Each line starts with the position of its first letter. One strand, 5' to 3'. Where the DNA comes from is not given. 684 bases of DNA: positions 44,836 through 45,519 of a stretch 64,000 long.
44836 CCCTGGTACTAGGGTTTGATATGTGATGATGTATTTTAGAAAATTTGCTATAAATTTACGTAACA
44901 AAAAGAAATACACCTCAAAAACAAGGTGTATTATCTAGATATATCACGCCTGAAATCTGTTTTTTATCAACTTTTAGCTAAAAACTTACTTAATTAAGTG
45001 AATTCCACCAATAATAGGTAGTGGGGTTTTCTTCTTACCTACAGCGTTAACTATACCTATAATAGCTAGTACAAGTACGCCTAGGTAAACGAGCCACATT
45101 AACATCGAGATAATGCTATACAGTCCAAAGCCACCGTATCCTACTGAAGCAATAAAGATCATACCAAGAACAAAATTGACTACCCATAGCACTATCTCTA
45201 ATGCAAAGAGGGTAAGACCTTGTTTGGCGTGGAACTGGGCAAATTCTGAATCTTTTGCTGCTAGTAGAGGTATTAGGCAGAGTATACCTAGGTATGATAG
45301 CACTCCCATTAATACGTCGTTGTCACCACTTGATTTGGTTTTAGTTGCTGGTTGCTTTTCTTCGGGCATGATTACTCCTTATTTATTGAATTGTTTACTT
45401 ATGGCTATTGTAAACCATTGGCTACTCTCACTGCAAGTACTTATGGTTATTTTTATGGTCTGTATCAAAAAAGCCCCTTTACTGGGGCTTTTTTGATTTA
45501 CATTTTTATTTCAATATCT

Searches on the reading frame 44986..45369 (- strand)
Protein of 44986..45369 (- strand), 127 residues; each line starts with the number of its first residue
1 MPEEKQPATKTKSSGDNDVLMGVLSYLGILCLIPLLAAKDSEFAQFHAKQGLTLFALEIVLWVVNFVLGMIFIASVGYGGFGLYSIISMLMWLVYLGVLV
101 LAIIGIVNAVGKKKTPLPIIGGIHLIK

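Call 7: search_protein_families(library=pfam, proteins=[window:44986-45369:-], max_evalue=1)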
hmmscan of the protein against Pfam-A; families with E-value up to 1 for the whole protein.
window:44986-45369:- (127 aa): 2 families
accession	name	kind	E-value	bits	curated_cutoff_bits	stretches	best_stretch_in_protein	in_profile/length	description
PF09685.15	DUF4870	-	4.3e-06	27.1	25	1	29-119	24-102/107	Domain of unknown function (DUF4870)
PF24400.1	DUF7544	-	0.38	10.4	27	1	46-109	110-171/302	Family of unknown function (DUF7544)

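Call 8: search_protein_families(library=ncbifam, proteins=[window:44986-45369:-], max_evalue=1)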
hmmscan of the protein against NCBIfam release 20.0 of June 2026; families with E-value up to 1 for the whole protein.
window:44986-45369:- (127 aa): 0 families
